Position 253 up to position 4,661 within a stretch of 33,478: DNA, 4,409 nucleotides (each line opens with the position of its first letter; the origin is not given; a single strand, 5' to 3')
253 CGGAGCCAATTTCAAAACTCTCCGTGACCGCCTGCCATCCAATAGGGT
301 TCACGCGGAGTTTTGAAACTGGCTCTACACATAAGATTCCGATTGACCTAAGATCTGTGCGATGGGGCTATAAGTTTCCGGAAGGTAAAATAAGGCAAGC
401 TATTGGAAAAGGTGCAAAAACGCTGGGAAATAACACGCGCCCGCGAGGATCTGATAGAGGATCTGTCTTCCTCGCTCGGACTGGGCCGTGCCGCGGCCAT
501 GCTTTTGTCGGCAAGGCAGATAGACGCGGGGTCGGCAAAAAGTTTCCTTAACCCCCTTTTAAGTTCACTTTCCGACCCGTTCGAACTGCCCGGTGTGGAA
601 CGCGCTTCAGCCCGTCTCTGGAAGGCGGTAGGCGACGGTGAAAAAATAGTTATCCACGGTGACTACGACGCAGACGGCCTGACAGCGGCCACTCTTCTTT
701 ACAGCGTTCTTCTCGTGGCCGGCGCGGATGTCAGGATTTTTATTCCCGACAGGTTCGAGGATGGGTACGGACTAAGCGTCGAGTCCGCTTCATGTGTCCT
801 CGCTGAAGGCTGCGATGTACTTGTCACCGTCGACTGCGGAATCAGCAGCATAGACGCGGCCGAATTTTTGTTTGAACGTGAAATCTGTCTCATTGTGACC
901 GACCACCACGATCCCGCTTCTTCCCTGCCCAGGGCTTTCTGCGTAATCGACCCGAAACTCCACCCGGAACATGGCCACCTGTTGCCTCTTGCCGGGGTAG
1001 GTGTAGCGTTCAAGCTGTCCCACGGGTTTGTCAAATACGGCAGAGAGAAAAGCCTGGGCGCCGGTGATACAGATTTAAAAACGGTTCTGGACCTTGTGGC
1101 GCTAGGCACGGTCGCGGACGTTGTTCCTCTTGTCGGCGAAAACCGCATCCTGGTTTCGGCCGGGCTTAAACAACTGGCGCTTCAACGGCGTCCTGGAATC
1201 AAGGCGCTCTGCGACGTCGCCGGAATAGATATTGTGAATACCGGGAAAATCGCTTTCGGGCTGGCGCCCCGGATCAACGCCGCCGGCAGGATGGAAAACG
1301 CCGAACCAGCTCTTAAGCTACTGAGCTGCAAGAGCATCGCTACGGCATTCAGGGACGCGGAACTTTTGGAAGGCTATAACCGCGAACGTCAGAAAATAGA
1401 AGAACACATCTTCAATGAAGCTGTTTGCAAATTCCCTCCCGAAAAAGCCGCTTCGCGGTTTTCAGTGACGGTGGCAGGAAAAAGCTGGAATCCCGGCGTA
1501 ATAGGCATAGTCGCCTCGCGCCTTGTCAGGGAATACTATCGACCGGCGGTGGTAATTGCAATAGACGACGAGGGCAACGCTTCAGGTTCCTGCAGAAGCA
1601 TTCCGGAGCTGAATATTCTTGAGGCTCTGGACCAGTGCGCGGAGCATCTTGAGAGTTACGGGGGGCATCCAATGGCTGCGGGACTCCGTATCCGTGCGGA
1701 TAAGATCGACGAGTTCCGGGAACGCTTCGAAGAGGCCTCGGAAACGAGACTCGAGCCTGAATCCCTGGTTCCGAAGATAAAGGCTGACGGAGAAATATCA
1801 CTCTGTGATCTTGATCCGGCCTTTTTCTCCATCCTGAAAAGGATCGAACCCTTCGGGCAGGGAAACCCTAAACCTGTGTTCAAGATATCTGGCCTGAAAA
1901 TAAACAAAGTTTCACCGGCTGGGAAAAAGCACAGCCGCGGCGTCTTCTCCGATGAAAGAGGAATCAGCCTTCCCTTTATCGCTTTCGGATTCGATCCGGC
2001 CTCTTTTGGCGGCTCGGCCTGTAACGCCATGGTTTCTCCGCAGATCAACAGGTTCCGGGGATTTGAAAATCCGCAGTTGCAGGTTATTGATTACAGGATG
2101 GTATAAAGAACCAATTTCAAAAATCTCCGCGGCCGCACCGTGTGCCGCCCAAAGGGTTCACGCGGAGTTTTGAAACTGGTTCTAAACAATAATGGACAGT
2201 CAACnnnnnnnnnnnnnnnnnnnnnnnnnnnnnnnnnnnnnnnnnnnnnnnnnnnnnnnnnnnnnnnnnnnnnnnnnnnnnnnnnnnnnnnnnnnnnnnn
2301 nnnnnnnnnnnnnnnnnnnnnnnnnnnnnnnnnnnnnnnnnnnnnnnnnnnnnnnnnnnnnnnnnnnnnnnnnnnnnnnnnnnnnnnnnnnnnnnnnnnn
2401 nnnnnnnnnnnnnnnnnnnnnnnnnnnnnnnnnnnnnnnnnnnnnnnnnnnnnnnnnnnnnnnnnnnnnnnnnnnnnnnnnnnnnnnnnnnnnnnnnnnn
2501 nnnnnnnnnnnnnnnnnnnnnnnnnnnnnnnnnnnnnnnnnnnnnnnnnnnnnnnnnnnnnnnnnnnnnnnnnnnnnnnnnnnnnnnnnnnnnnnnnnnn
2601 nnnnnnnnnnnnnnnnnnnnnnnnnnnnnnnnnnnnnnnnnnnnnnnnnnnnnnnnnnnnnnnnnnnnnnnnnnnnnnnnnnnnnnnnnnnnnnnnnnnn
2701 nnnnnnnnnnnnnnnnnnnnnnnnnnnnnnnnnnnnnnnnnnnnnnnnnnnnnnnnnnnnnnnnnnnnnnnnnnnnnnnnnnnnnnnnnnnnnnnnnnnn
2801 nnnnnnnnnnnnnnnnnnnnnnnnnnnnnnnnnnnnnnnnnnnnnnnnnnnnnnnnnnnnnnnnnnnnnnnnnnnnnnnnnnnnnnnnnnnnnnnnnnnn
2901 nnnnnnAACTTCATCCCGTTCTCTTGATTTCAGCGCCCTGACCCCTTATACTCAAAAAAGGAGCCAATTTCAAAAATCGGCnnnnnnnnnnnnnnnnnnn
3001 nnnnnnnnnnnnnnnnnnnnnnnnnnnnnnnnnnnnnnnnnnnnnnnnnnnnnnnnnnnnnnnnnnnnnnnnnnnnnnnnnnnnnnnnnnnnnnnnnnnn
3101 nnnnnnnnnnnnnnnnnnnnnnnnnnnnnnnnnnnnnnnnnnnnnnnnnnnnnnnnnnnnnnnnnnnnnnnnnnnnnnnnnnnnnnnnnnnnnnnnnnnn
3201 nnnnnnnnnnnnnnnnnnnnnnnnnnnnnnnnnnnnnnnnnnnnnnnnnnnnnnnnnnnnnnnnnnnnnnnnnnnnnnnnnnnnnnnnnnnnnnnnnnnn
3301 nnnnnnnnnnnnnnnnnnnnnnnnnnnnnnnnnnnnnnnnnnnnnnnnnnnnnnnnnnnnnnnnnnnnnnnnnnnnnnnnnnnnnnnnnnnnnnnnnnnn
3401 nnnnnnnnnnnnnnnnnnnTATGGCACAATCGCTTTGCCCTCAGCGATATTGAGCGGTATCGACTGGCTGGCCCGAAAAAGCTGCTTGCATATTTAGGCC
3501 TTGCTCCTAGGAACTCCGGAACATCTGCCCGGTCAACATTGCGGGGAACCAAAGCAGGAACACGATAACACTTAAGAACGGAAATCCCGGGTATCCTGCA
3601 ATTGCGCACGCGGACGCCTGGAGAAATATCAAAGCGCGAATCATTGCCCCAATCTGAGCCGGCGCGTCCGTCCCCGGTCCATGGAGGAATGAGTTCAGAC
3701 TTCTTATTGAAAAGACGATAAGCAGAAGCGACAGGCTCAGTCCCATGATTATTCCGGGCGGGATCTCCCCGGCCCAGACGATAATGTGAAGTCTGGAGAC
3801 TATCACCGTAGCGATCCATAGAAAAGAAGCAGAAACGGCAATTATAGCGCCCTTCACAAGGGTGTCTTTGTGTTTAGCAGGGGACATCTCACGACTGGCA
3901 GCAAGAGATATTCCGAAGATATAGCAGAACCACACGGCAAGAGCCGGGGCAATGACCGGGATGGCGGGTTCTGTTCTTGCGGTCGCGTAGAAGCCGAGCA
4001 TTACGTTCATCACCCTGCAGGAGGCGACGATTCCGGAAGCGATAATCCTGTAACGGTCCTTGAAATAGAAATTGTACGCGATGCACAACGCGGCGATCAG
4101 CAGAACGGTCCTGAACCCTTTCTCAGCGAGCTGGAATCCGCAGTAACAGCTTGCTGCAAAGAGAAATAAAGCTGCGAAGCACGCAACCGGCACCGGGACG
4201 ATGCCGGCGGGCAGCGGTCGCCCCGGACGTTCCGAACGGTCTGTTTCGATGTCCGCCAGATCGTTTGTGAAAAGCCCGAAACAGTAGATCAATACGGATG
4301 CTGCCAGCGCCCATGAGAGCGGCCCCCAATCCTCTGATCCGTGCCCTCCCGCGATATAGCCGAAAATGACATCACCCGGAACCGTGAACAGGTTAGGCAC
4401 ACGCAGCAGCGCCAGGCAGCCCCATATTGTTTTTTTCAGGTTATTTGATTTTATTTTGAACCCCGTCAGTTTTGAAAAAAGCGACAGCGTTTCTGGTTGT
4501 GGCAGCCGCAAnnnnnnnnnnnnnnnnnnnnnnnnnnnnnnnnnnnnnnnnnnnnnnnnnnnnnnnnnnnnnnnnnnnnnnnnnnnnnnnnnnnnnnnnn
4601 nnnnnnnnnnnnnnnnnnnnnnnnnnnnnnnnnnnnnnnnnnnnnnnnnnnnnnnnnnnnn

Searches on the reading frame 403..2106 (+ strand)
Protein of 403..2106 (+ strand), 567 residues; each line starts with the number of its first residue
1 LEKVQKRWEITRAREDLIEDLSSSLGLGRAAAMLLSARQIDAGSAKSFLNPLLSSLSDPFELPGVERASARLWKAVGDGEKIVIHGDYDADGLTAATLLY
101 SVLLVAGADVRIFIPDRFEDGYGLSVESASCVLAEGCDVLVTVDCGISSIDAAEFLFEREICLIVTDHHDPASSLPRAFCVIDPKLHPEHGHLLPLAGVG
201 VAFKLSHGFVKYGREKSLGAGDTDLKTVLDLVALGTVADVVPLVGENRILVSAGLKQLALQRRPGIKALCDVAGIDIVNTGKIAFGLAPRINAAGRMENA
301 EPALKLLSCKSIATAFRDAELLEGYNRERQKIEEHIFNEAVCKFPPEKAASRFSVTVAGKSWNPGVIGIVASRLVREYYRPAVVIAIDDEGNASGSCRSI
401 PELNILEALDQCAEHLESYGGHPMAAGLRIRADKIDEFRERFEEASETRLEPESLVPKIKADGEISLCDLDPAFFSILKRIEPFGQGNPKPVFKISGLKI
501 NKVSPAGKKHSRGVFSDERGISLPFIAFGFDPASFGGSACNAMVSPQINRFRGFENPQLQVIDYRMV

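Call 18: search_protein_families(library=pfam, proteins=[window:403-2106:+], max_evalue=0.00001)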
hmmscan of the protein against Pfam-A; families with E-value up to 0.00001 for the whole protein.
window:403-2106:+ (567 aa): 3 families
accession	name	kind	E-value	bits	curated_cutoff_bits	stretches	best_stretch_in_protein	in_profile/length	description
PF01368.27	DHH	-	4e-21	76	28.1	1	81-236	1-125/125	DHH family, N-terminal domain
PF17768.7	RecJ_OB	-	6e-21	75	27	1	462-563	2-107/107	RecJ OB domain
PF02272.25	DHHA1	-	4.8e-18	65.9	25.9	1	356-445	7-99/102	DHHA1 domain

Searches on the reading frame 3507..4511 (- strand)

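Call 19: search_protein_families(library=pfam, proteins=[window:3507-4511:-], max_evalue=0.00001)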
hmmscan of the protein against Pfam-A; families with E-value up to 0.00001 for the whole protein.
window:3507-4511:- (334 aa): 1 family
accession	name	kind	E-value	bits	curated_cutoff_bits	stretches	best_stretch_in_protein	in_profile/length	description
PF01040.23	UbiA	-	7.2e-18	65.2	34.2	1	48-271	5-231/250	UbiA prenyltransferase family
